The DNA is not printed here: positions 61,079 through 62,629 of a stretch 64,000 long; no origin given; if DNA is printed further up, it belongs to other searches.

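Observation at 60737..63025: AT-rich island next to the integrase carries a self-contained HEPN-motif gene: a candidate prophage-encoded defence or abortive-infection system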

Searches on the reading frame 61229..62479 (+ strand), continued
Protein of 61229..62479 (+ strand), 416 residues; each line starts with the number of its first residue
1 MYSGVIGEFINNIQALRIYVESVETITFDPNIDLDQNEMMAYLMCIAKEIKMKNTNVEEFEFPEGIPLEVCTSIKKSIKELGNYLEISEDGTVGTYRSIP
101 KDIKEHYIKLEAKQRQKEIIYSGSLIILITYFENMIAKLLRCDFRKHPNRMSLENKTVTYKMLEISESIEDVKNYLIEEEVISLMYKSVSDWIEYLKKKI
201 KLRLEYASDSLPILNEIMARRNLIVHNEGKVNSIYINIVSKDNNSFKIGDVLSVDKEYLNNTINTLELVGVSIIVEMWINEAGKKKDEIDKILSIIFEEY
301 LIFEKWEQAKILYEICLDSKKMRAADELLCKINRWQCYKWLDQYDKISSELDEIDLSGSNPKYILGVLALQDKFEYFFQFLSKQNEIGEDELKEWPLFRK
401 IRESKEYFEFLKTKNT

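Call 36: fold_search(model_id=the predicted structure, library=viral)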
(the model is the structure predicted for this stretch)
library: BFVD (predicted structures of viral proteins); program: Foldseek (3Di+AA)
matches with E <= 10: 178; with E <= 0.001: 1
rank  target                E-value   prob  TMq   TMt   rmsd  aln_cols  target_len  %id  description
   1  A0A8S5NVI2            1.6e-04  1.00  0.34  0.45  19.5       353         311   15  Uncharacterized protein [Siphoviridae sp. ctiPM17]
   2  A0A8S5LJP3            3.3e-02  1.00  0.32  0.58  10.2       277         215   14  Uncharacterized protein [Myoviridae sp. ct6F13]
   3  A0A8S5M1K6            1.4e-01  0.25  0.15  0.07  23.1       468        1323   14  Minor tail protein [Siphoviridae sp. ctX926]
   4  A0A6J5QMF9            2.5e-01  0.15  0.13  0.08  36.2       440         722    9  Uncharacterized protein [uncultured Caudovirales phage]
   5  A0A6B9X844            2.7e-01  0.14  0.14  0.08  23.9       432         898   11  (no name in the UniProt tables at hand)
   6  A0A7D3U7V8            3.5e-01  0.16  0.14  0.12  28.0       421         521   12  (no name in the UniProt tables at hand)
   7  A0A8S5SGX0            3.5e-01  0.13  0.15  0.07  30.1       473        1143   15  Minor tail protein [Siphoviridae sp. ctBCr48]
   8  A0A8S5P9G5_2          3.5e-01  0.11  0.14  0.07  29.2       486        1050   10  Minor tail protein (Fragment) [Myoviridae sp. ctTYJ16]
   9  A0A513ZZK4            4.3e-01  0.08  0.10  0.09  25.8       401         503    9  (no name in the UniProt tables at hand)
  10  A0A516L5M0            5.4e-01  0.12  0.15  0.12  23.9       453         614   12  (no name in the UniProt tables at hand)
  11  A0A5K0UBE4            5.4e-01  0.06  0.11  0.12  23.9       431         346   12  Transmembrane protein [Yasminevirus sp. GU-2018]
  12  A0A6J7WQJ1            7.3e-01  0.05  0.10  0.08  56.6       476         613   10  Uncharacterized protein [uncultured Caudovirales phage]
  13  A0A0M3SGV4            8.3e-01  0.08  0.14  0.12  22.5       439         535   10  (no name in the UniProt tables at hand)
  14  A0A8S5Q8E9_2          8.7e-01  0.08  0.15  0.06  41.2       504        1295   10  Minor tail protein [Siphoviridae sp. ctdVv30]
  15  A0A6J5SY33            9.0e-01  0.05  0.10  0.08  28.7       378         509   12  COG4695 Phage-related protein [uncultured Caudovirales phage]
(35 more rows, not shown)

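Call 41: find_encoding_contigs(protein=P0049, flank=6000, max_places=2)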
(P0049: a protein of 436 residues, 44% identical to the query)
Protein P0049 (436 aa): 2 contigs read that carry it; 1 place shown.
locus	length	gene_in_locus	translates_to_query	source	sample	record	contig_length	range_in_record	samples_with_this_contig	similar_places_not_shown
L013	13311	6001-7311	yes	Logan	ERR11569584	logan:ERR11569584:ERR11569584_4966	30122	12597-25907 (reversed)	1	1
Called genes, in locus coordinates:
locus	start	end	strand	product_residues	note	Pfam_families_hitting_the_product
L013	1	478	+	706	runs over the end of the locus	PF14284:PcfJ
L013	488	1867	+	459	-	-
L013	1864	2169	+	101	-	PF05014:Nuc_deoxyrib_tr (weak), PF14359:DUF4406, PF24963:DUF7768 (faint)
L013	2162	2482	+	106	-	-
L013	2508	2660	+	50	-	-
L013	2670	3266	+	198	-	-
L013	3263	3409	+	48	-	-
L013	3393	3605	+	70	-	-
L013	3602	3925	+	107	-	PF00436:SSB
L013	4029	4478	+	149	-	-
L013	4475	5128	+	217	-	-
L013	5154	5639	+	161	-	-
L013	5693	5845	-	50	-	-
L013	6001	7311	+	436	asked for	-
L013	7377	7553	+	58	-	-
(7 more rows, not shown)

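Call 42: find_encoding_contigs(protein=P0062, flank=6000, max_places=3)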
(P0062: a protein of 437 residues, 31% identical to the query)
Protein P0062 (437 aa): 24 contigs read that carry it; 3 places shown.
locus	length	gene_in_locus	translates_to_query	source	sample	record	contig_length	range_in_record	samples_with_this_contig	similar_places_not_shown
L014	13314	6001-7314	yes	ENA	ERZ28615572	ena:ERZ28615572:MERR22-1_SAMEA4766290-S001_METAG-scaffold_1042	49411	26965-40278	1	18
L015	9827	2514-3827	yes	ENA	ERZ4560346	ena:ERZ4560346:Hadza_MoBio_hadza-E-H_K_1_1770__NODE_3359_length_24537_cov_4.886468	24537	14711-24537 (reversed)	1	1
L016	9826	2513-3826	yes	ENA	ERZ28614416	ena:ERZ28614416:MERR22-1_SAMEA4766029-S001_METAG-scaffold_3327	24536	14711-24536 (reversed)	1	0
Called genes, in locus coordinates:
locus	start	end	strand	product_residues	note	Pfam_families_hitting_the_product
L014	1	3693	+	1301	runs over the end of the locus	PF07523:Big_3 (faint), PF09479:Flg_new (faint), PF18998:Flg_new_2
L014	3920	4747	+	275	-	PF16264:SatD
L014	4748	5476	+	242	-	PF11750:DUF3307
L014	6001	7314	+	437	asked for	PF18735:HEPN_RiboL-PSP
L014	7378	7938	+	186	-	-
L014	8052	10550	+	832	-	PF13304:AAA_21 (weak)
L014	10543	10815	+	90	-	-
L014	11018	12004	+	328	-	PF00078:RVT_1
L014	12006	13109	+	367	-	PF24390:PRTase-CE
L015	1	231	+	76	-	?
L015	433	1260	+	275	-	PF16264:SatD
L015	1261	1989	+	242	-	PF11750:DUF3307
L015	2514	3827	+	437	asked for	PF18735:HEPN_RiboL-PSP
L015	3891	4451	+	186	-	-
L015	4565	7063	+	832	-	PF13304:AAA_21 (weak)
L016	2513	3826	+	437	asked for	PF18735:HEPN_RiboL-PSP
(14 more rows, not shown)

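Call 43: find_related_loci(query=A1, collection=genome_contigs, flank=6000)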
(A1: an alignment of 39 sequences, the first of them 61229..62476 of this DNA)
Query A1 (416 aa) in genome_contigs; peptide patterns used: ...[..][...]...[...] (x = any residue, [..] = any of these).
80 stretches matched a pattern; 60 encode a relative of the query (tblastn E <= 1e-3); 60 distinct loci.
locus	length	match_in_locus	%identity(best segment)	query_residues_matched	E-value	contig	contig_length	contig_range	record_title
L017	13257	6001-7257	53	1-415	5e-150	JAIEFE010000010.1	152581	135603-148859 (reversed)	MAG: Lachnospiraceae bacterium isolate SC0398_S12_2 SC0398_S12_2_contig_10, whole genome shotgun sequence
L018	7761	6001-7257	53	1-412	8e-147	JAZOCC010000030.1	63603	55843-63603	MAG: Lachnospiraceae bacterium isolate T1900044757_TS20190223.MAGScoT_cleanbin_000017 SGB_2305_k141_1719977, whole genom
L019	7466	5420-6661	54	1-416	2e-137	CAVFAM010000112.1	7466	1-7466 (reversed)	Bacteroidaceae bacterium isolate G02651-L1_cleanbin_000034 genome assembly, contig: Spades_G02651-L1_contig_5945, whole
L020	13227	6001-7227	45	1-408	4e-113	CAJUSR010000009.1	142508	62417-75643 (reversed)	MAG TPA_asm: uncultured Kineothrix sp. isolate MGBC162921 genome assembly, contig: MGBC162921.9, whole genome shotgun se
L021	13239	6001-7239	42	1-409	2e-105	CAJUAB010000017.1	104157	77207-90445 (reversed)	MAG TPA_asm: uncultured Acetatifactor sp. isolate MGBC122974 genome assembly, contig: MGBC122974.17, whole genome shotgu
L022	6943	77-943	49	120-409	6e-92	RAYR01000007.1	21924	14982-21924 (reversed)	Bacterium 0.1xD8-71 strain 0.1xD8-71 Scaffold3_4, whole genome shotgun sequence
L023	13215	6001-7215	31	2-411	9e-51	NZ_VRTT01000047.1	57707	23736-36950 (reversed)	Paenibacillus sp. N3.4 NODE_47_length_57707_cov_10.1504_ID_93, whole genome shotgun sequence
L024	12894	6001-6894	32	115-412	6e-44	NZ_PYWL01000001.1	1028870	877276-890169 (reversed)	Lysinibacillus fusiformis strain ATCC 7055 NODE_1_length_1028870_cov_20.015_ID_1, whole genome shotgun sequence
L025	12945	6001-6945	34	97-411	5e-44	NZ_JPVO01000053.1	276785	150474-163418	Ureibacillus sinduriensis BLB-1 = JCM 15800 contig4, whole genome shotgun sequence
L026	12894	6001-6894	33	115-412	3e-43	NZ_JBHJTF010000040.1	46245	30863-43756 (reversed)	Lysinibacillus sp. NPDC056232 NPDC056232_T8_F6.ctg-0040, whole genome shotgun sequence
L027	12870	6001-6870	31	120-406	3e-34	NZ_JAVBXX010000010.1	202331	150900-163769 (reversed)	MAG: Azonexus sp. isolate GS18 25, whole genome shotgun sequence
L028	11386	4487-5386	30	114-413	2e-37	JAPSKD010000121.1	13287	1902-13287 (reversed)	MAG: Bacillus sp. (in: firmicutes) isolate RH52_bin.007 NODE_3608_length_13287_cov_3.949468, whole genome shotgun sequen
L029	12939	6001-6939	30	100-412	7e-31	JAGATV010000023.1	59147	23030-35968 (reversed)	MAG: Lachnospiraceae bacterium isolate RGIG8768 Water_deer_Colon.Co__c554572, whole genome shotgun sequence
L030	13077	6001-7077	28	61-410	1e-30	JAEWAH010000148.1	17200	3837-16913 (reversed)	MAG: Bacillota bacterium isolate OH_PBB_200 k127_1829129, whole genome shotgun sequence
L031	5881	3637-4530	28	119-407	9e-30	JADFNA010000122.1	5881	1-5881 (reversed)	MAG: Candidatus Zixiibacteriota bacterium isolate B60T1B5 B60T1B5_NODE22479, whole genome shotgun sequence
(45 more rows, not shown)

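Call 44: find_related_loci(query=A1, collection=viral_contigs, flank=6000)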
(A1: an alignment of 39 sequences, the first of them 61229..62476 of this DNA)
Query A1 (416 aa) in viral_contigs; peptide patterns used: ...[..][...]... (x = any residue, [..] = any of these).
22 stretches matched a pattern; 10 encode a relative of the query (tblastn E <= 1e-3); 10 distinct loci.
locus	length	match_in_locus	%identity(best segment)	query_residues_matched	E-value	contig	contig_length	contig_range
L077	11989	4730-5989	47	1-409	7e-126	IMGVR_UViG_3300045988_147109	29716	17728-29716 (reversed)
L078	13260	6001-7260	48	1-409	1e-126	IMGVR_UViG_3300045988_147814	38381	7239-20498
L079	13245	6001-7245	29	1-411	3e-52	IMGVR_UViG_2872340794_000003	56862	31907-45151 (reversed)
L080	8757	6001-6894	32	115-412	1e-44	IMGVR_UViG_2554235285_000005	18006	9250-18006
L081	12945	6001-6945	34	97-411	8e-45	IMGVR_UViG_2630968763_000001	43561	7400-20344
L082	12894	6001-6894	32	115-412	1e-44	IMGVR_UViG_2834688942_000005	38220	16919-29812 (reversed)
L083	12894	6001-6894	32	115-412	1e-44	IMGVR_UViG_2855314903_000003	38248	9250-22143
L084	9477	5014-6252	26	2-411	2e-37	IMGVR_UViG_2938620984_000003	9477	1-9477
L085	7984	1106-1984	27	125-409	9e-28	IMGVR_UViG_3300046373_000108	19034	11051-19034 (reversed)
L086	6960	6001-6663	27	207-412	9e-12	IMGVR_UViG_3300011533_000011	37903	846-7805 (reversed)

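Call 53: search_protein_representatives(alignment_id=A1)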
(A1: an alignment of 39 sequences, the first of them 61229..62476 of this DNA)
Query: 39 sequences, 438 profile positions. Proteins with E-value up to 0.001 (for the whole library): 7516; up to 1e-10: 4719; up to 1e-30: 2300. The best 150 are listed.
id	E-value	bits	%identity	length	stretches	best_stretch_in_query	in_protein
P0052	4.7e-163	559.7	-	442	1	1-432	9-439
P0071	2.4e-136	471.7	-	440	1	1-430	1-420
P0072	8.6e-131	453.4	-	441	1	1-424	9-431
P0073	1.8e-129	449.1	-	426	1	1-419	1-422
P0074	2.0e-127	442.3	-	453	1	1-428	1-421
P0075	7.3e-125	433.9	-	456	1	1-425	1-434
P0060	8.3e-125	433.7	-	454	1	1-434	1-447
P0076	3.4e-118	411.9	-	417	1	1-421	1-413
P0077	5.9e-111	388.0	-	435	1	1-430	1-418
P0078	4.9e-109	381.7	-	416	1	1-424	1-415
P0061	1.3e-105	370.4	-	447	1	2-434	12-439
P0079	6.3e-102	358.3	-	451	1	1-428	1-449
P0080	1.8e-101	356.8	-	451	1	1-425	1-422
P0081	2.4e-100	353.0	-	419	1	1-424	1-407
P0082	1.5e-99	350.5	-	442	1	2-430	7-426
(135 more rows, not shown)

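Call 58: search_dna_similar(query=window:61229-62476:+, collection=phages, mode=protein, max_evalue=0.001, max_rows=30)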
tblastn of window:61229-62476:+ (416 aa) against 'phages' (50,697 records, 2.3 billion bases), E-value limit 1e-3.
No match.

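Call 59: search_dna_similar(query=window:61229-62476:+, collection=plasmids, mode=protein, max_evalue=0.001, max_rows=30)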
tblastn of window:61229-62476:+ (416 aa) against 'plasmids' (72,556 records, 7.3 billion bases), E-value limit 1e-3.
Records with a match: 4; places in all: 4; records where one place covers at least 80% of the query: 0.
Best place of each record, by identity: <60% 4.
By first word of the organism name: Nostoc 2; Crinalium 1; Methylorubrum 1.
By predicted mobility (MOB-suite, as given by PLSDB): mobilizable 2; conjugative 1; non-mobilizable 1.
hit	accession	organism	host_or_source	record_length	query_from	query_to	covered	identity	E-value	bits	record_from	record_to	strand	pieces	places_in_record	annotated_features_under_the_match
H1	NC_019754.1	Crinalium epipsammum PCC 9333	-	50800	113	407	71%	28.0%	4e-21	103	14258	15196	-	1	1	hypothetical protein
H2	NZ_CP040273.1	Nostoc sp. C052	Blasia pusilla,pure culture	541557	119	409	70%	24.1%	7e-19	97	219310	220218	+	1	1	hypothetical protein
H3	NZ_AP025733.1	Nostoc cf. commune SO-36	-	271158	119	409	70%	23.8%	3e-18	95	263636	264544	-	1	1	hypothetical protein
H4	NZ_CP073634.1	Methylorubrum extorquens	cell culture,Oil-contaminated soil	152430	78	273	47%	26.2%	6e-9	66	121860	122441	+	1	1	hypothetical protein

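Call 64: search_protein_families(library=padloc, alignment_id=A5, max_evalue=0.00001)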
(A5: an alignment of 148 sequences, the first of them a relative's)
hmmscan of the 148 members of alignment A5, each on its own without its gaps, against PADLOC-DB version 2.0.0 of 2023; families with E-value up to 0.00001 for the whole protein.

A. member 1, L001:6612-7301:+ (230 aa): 0 families

B. families by the number of members that match (of 148 scanned): 392 families (the first 25 are shown)
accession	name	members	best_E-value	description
PDLC03963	SoFic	3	8.7e-51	-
PDLC02707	PbeA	3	3.4e-25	PbeA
PDLC04966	PDC-S24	3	8e-21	-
PDLC04836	PDC-S04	3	2.6e-17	-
PDLC04837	PDC-S04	3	7e-15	-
PDLC04839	PDC-S04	3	9.7e-12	-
PDLC04913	PDC-S11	2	3.4e-171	-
PDLC04909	PDC-S11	2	4.3e-64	-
PDLC03048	REase_I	2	1.5e-61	Type I restriction enzyme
PDLC04910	PDC-S11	2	3.3e-60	-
PDLC04915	PDC-S11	2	2.2e-53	-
PDLC04134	mad2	2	2.4e-40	mads_2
PDLC04916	PDC-S11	2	2.7e-37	-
PDLC03099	Specificity_I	2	3.4e-32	Type I specificity subunit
PDLC02980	AriA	2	2.7e-18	-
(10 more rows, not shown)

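Call 65: search_protein_families(library=pfam, alignment_id=A5, max_evalue=0.00001)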
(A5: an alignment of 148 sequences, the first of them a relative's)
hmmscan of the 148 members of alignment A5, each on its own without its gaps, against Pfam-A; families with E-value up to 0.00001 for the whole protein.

A. member 1, L001:6612-7301:+ (230 aa): 0 families

B. families by the number of members that match (of 148 scanned): 153 families (the first 25 are shown)
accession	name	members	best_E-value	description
PF04851.21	ResIII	5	2.9e-40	Type III restriction enzyme, res subunit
PF00270.35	DEAD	4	1.6e-19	DEAD/DEAH box helicase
PF02661.23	Fic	4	1.8e-19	Fic/DOC family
PF18766.7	SWI2_SNF2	2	1.5e-78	SWI2/SNF2 ATPase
PF04313.20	HSDR_N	2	5.1e-52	Type I restriction enzyme R protein N terminus (HSDR_N)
PF00534.26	Glycos_transf_1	2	5.2e-34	Glycosyl transferases group 1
PF13692.12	Glyco_trans_1_4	2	3.5e-26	Glycosyl transferases group 1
PF01323.26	DSBA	2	1.2e-25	DSBA-like thioredoxin domain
PF04536.20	TPM_phosphatase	2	1.4e-25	TPM domain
PF01420.25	Methylase_S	2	3.9e-25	Type I restriction modification DNA specificity domain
PF13401.12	AAA_22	2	1.9e-22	AAA domain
PF01610.23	DDE_Tnp_ISL3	2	2.9e-19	Transposase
PF04542.20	Sigma70_r2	2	7e-19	Sigma-70 region 2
PF13462.12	Thioredoxin_4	2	8.2e-18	Thioredoxin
PF00271.37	Helicase_C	2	1.6e-17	Helicase conserved C-terminal domain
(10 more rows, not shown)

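Call 85: search_protein_families(library=padloc, proteins=[L005:9404-10693:+, L005:10778-11692:+, L014:7378-7935:+, L014:8052-10547:+, L012:10545-12506:+, L014:3920-4744:+, L014:4748-5473:+], max_evalue=0.001)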
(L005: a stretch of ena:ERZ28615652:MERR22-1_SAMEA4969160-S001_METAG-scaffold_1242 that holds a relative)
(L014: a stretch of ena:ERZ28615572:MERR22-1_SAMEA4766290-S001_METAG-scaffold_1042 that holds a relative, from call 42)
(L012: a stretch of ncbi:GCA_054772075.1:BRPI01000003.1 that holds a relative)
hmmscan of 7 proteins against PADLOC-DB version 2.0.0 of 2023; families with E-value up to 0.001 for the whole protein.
L005:9404-10693:+ (430 aa): 0 families

L005:10778-11692:+ (305 aa): 1 family
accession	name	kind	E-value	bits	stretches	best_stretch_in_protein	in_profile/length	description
PDLC04140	mad8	-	0.00014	19.5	1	80-200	29-158/314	mads_8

L014:7378-7935:+ (186 aa): 0 families

L014:8052-10547:+ (832 aa): 12 families
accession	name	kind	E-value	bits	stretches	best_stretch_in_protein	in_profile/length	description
PDLC04680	PDC-M49A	-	5.4e-11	39.8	2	21-163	4-133/674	-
PDLC02980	AriA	-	2.9e-07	28.8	1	719-765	255-302/304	-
PDLC00304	PtuA1|PtuA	-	3e-06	24.6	0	752-797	318-364/444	AAA ATPase domain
PDLC04135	mad3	-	3.5e-06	24.8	1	720-792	282-352/374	mads_3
PDLC00276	PtuA1|PtuA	-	1e-05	23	1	720-813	94-181/239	AAA ATPase domain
PDLC02208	Ppl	-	1.4e-05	21.4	1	718-779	791-852/894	-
PDLC00096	GajA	-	1.9e-05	21.6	0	742-796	312-368/630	AAA ATPase domain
PDLC04146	HEC-02B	-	2e-05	21.8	1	292-352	9-68/344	-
PDLC00277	PtuA1|PtuA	-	5e-05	20.7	0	299-340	17-58/423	AAA ATPase domain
PDLC00278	PtuA1|PtuA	-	0.00016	19.1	0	300-326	18-44/436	AAA ATPase domain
PDLC00269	PtuA1|PtuA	-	0.00042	17.7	0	746-777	320-351/446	AAA ATPase domain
PDLC00307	PtuA1|PtuA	-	0.00069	16.7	0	300-335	17-52/424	AAA ATPase domain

L012:10545-12506:+ (654 aa): 0 families

L014:3920-4744:+ (275 aa): 0 families

L014:4748-5473:+ (242 aa): 0 families
